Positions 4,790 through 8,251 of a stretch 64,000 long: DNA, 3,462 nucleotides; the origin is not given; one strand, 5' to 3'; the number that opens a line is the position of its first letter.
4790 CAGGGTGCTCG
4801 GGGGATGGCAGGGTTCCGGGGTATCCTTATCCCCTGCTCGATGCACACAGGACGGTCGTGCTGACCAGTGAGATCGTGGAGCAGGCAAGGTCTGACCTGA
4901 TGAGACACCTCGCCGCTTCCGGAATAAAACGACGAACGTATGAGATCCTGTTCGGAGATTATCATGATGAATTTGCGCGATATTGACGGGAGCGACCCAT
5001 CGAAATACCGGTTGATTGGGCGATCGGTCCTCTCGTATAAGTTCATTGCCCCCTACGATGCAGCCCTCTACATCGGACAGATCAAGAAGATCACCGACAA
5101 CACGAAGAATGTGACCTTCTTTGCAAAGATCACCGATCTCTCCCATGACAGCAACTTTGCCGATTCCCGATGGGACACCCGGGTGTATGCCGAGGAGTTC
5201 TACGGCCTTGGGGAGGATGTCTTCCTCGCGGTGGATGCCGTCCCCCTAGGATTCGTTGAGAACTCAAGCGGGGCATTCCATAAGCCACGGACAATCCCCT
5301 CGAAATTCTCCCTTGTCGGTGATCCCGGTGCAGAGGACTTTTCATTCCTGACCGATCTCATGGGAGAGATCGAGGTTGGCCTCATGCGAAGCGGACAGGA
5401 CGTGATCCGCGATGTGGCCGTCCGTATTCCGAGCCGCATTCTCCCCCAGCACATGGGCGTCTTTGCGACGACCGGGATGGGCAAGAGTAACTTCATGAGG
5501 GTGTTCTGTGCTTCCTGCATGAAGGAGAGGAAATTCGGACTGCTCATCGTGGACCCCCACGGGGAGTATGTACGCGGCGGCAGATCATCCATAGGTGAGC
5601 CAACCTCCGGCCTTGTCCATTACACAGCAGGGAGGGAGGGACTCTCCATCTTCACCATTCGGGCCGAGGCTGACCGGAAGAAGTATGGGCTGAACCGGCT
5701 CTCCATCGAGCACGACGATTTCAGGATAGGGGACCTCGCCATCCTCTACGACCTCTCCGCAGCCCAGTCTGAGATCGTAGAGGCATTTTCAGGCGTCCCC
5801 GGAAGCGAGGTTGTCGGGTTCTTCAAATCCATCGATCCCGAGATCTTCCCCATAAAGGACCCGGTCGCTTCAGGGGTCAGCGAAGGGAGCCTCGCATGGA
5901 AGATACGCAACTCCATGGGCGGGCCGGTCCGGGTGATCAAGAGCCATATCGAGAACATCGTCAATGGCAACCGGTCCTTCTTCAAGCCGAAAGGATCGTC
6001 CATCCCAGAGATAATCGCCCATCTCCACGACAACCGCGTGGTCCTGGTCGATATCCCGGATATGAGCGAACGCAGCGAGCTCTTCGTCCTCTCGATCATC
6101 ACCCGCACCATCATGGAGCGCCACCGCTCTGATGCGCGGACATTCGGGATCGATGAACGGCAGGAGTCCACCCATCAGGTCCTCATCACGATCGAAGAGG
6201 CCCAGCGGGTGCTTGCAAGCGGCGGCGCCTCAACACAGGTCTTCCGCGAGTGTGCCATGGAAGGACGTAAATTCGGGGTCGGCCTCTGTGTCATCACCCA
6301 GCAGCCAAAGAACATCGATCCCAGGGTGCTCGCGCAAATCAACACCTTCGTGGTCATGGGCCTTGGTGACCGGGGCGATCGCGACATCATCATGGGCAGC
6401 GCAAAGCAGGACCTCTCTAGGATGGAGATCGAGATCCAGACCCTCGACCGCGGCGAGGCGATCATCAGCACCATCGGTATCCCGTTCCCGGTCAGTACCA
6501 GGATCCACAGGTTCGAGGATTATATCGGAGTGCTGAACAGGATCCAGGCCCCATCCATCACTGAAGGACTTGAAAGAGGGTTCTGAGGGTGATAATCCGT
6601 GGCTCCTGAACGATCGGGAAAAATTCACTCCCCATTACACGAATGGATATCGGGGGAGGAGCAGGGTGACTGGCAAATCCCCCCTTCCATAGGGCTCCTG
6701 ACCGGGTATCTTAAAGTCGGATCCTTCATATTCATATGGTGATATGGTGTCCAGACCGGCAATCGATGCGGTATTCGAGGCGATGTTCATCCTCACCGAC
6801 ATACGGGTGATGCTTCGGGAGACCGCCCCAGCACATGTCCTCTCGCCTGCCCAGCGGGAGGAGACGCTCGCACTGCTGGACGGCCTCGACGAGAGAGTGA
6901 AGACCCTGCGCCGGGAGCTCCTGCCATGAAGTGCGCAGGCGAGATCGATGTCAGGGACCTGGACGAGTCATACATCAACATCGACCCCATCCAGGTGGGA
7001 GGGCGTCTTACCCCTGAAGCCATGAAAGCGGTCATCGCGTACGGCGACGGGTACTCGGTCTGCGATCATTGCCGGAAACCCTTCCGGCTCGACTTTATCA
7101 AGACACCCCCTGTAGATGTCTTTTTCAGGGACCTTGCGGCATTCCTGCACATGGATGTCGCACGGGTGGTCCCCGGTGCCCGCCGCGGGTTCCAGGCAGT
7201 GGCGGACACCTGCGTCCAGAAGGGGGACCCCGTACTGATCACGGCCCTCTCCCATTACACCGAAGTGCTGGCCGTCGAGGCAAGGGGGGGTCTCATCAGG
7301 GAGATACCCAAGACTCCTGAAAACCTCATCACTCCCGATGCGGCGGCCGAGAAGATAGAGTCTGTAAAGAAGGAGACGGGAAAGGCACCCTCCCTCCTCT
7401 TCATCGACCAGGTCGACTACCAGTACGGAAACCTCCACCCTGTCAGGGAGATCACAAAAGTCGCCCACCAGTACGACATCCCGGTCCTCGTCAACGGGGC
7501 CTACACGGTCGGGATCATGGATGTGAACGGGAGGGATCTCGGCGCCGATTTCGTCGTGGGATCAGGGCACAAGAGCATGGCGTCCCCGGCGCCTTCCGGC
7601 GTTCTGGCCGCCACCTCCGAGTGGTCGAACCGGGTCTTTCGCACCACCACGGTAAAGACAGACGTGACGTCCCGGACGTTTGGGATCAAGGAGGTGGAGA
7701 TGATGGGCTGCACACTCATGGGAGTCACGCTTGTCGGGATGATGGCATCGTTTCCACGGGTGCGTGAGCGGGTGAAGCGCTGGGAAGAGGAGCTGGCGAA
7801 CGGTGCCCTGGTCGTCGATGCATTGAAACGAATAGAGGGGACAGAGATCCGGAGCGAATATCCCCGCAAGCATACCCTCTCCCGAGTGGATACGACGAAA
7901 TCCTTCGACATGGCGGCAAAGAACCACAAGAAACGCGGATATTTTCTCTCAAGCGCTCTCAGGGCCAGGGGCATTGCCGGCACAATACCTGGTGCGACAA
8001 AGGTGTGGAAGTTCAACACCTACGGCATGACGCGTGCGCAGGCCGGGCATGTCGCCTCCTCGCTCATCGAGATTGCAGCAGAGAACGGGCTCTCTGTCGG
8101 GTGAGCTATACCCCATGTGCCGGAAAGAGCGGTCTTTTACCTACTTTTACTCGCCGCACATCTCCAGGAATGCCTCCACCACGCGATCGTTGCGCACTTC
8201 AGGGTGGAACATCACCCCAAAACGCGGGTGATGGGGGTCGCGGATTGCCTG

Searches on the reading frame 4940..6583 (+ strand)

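Call 17: search_protein_families(library=pfam, proteins=[window:4940-6583:+], max_evalue=0.00001)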
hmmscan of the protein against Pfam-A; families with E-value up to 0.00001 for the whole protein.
window:4940-6583:+ (548 aa): 1 family
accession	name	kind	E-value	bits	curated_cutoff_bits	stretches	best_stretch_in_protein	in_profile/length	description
PF01935.23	DUF87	-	6.1e-22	79.2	23.2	1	144-391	1-220/220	Helicase HerA, central domain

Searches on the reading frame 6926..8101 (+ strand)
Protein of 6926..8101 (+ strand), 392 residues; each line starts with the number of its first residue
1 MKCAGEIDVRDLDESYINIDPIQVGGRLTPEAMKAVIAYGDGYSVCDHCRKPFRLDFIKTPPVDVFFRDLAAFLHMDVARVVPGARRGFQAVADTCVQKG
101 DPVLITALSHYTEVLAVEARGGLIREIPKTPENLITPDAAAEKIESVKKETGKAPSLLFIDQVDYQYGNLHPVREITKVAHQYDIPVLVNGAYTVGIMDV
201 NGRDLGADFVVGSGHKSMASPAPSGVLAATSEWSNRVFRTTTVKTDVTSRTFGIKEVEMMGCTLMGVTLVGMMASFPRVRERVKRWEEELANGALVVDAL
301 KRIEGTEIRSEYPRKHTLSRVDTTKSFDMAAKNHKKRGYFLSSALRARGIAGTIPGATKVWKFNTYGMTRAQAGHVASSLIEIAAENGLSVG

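Call 17: search_protein_families(library=pfam, proteins=[window:6926-8101:+], max_evalue=0.00001)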
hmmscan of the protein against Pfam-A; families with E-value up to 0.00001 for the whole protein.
window:6926-8101:+ (392 aa): 3 families
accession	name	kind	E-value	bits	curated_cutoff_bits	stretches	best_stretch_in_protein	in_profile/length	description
PF05889.19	SepSecS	-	3.7e-20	72.4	21.1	1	130-365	133-353/389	O-phosphoseryl-tRNA(Sec) selenium transferase, SepSecS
PF00266.25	Aminotran_5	-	3.1e-17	63.1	21.5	1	84-310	69-301/371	Aminotransferase class-V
PF00155.27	Aminotran_1_2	-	8.3e-06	25.7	19.7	0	69-231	50-235/361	Aminotransferase class I and II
